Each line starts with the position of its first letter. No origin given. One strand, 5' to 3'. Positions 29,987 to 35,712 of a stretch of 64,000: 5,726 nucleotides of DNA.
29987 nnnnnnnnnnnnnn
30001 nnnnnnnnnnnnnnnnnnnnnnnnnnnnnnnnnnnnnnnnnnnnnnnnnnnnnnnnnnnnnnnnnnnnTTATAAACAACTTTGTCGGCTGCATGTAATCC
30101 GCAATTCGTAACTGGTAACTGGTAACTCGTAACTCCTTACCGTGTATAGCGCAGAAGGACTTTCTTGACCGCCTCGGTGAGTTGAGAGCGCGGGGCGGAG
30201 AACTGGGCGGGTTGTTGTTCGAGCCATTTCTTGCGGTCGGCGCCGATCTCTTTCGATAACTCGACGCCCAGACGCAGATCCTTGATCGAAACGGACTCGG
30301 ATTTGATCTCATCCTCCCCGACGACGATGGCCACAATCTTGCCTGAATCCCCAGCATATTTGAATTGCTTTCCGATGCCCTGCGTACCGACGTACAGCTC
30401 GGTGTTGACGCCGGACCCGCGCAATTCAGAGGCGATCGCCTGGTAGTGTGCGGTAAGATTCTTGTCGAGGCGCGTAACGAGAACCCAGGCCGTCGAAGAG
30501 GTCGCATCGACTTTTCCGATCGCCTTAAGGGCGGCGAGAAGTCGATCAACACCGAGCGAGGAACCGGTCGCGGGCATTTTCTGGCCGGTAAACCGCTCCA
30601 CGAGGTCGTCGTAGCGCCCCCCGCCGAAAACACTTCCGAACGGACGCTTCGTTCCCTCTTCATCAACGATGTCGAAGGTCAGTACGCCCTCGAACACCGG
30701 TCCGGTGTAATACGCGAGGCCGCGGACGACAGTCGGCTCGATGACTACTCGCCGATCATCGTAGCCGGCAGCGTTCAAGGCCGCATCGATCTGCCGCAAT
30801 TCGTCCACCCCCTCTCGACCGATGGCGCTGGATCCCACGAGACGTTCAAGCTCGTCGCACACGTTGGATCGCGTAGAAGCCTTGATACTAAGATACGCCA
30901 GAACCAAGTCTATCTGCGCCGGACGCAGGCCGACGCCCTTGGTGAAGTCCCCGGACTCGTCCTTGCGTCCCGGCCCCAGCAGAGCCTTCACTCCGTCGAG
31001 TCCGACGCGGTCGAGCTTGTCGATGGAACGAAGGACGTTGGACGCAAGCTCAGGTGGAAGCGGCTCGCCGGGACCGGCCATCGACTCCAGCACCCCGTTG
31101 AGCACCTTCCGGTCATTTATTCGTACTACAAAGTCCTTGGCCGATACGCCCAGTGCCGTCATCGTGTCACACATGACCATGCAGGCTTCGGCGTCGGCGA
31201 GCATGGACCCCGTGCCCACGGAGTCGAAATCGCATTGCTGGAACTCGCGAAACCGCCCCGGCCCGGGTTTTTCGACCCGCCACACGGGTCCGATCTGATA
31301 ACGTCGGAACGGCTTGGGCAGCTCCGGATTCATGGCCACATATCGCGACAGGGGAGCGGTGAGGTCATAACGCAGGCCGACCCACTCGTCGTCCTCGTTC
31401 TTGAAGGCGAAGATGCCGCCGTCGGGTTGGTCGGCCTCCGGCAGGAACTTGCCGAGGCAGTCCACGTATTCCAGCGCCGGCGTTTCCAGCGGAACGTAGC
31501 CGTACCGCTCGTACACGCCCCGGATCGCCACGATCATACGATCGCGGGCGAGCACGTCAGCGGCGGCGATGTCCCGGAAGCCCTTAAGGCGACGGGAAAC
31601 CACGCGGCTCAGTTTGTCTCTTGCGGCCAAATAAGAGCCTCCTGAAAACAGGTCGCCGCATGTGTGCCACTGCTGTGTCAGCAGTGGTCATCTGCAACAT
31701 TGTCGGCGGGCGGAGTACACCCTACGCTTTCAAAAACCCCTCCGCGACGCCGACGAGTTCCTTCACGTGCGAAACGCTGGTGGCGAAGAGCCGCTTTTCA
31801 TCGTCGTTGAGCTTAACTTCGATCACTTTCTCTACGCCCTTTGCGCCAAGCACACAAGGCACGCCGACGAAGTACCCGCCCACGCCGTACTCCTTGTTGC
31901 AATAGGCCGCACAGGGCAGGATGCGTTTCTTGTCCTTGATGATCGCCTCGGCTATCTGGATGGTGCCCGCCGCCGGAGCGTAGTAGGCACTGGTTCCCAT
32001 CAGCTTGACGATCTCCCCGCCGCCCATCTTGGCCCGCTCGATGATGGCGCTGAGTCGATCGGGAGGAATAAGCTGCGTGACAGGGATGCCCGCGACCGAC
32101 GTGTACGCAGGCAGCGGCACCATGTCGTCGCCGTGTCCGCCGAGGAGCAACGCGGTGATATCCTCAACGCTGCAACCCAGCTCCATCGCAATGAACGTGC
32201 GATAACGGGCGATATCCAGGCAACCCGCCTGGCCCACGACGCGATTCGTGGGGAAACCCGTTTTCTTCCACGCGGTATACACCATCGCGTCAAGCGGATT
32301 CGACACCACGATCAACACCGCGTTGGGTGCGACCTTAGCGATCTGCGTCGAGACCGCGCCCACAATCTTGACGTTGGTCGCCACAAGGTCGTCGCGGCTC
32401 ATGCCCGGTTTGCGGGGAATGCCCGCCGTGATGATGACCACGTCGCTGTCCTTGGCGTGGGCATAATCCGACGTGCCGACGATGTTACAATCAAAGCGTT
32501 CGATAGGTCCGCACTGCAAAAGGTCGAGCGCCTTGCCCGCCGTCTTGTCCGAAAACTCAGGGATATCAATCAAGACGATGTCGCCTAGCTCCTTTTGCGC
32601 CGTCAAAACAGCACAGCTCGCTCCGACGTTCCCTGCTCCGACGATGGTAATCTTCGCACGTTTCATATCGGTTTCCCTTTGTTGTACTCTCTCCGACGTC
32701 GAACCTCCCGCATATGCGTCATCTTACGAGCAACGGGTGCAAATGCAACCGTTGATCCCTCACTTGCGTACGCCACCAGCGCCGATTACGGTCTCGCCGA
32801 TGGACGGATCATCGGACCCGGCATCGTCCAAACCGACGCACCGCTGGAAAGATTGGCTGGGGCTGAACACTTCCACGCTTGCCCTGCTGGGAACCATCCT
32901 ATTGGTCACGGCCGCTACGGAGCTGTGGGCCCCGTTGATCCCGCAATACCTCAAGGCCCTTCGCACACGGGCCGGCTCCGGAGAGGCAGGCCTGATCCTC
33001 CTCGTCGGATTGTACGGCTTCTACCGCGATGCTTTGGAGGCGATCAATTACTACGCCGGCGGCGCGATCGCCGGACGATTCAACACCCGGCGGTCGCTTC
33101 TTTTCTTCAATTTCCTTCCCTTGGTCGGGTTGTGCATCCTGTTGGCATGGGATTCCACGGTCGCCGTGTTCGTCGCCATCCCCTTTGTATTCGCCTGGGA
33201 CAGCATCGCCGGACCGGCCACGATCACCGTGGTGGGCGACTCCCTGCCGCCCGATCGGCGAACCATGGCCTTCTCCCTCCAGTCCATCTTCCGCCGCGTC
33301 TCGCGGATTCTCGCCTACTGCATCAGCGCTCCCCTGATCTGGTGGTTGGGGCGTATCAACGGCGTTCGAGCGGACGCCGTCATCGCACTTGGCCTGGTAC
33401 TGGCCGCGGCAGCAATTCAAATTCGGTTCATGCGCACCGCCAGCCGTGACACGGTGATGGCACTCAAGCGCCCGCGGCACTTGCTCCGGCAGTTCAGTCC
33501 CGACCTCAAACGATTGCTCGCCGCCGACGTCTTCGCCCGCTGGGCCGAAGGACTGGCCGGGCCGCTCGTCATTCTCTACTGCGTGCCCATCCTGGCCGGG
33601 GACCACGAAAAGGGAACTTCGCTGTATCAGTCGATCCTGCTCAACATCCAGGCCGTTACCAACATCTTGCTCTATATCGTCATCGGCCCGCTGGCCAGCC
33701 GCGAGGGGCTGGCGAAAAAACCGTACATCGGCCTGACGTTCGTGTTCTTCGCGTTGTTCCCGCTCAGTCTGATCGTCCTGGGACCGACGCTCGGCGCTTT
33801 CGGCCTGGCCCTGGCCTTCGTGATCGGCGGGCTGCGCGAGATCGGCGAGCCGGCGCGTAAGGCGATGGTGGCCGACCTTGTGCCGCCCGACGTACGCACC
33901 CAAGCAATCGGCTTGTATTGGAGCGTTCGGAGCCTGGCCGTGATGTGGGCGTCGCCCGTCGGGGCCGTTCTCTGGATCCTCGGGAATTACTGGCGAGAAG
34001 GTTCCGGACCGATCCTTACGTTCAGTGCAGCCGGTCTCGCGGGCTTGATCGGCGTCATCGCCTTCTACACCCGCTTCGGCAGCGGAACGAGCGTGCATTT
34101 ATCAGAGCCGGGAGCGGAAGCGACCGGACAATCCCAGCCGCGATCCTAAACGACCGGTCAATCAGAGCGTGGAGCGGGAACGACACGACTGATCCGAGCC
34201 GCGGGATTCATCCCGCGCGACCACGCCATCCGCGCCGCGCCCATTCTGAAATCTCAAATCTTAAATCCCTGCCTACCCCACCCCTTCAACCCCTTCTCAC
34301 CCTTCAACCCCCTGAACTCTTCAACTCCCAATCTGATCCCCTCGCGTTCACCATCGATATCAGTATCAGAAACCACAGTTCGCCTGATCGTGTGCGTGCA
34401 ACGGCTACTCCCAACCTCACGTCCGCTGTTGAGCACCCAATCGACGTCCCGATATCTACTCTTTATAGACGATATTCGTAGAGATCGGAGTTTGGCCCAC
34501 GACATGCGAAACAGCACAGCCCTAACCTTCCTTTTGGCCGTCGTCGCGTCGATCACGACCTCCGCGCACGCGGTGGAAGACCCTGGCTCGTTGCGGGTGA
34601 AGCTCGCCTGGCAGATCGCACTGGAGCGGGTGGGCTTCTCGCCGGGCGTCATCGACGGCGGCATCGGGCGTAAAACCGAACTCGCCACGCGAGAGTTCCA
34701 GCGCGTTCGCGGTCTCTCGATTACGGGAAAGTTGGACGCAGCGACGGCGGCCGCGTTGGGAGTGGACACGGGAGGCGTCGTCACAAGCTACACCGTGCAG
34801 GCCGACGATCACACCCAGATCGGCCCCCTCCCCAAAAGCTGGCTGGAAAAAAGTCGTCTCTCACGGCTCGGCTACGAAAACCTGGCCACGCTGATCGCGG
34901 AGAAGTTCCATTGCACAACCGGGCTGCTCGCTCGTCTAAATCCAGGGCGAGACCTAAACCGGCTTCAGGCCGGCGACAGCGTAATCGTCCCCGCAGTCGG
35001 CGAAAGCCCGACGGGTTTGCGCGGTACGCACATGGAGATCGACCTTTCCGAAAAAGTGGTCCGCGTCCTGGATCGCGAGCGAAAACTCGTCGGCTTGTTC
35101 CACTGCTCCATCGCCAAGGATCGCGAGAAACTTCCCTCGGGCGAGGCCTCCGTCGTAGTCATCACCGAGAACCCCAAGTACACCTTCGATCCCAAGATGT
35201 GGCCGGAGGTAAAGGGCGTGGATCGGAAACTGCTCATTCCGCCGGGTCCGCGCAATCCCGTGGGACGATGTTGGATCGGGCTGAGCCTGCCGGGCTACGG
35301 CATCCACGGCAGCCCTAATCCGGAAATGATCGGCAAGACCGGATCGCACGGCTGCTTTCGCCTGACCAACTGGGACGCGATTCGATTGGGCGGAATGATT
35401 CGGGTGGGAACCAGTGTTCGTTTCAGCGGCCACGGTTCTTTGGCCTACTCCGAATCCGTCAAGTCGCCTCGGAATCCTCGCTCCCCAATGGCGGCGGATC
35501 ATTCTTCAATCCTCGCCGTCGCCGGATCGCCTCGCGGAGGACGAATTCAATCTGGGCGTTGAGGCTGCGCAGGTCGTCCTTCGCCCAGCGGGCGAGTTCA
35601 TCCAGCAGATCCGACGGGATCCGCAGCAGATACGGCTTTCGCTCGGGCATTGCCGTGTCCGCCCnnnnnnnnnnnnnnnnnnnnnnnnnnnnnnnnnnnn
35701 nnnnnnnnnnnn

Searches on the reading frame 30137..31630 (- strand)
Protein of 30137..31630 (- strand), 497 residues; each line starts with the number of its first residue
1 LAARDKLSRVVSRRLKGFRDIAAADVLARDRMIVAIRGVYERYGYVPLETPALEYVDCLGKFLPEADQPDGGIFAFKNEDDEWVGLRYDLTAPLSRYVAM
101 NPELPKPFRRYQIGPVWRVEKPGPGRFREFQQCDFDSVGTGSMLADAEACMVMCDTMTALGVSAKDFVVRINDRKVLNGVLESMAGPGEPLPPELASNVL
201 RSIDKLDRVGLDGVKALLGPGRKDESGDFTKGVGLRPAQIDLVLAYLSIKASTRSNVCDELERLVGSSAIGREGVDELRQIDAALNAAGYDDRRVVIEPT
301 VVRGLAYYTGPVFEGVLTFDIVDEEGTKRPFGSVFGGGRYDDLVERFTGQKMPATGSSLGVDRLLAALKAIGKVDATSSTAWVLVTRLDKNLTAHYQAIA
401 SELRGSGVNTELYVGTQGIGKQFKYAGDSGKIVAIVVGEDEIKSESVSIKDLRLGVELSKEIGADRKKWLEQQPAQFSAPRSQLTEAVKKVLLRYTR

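Call 89: search_protein_families(library=pfam, proteins=[window:30137-31630:-], max_evalue=0.001)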
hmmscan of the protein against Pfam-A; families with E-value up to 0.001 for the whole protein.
window:30137-31630:- (497 aa): 3 families
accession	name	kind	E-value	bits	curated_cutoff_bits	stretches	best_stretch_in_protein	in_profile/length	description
PF13393.11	tRNA-synt_His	-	3.1e-36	125.6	25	1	17-364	1-308/308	Histidyl-tRNA synthetase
PF03129.25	HGTP_anticodon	-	3e-09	37.4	21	1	384-453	3-75/94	Anticodon binding domain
PF00152.25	tRNA-synt_2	-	0.0003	20.4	25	0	109-136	93-120/308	tRNA synthetases class II (D, K and N)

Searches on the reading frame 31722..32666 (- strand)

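Call 89: search_protein_families(library=pfam, proteins=[window:31722-32666:-], max_evalue=0.001)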
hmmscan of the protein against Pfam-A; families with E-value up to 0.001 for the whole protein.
window:31722-32666:- (314 aa): 3 families
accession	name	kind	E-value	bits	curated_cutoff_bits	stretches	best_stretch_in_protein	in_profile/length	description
PF00056.29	Ldh_1_N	-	1.3e-43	148.8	27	1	5-145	2-141/141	lactate/malate dehydrogenase, NAD binding domain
PF02866.23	Ldh_1_C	-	1e-26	94.5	22.6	1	150-303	3-165/174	lactate/malate dehydrogenase, alpha/beta C-terminal domain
PF03721.20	UDPG_MGDP_dh_N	-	4.5e-05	23.5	27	1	5-121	2-119/187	UDP-glucose/GDP-mannose dehydrogenase family, NAD binding domain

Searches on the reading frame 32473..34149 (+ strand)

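Call 4: search_protein_families(library=pfam, proteins=[window:32473-34149:+], max_evalue=0.1)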
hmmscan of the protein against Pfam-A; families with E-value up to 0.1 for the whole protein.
window:32473-34149:+ (558 aa): 1 family
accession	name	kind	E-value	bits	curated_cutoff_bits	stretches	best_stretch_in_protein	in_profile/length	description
PF07690.21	MFS_1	-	4.9e-12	45.9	33.4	2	382-532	30-172/347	Major Facilitator Superfamily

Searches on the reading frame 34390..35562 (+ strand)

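Call 4: search_protein_families(library=pfam, proteins=[window:34390-35562:+], max_evalue=0.1)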
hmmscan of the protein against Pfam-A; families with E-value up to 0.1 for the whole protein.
window:34390-35562:+ (390 aa): 3 families
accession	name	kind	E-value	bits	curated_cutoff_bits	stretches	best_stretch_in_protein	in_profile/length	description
PF03734.19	YkuD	-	1.4e-12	48.9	23.4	1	214-343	3-144/146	L,D-transpeptidase catalytic domain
PF01471.23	PG_binding_1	-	2.6e-11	43.9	23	1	75-123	9-57/57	Putative peptidoglycan binding domain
PF01476.26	LysM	-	0.045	14.2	20.9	0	169-201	12-43/43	LysM domain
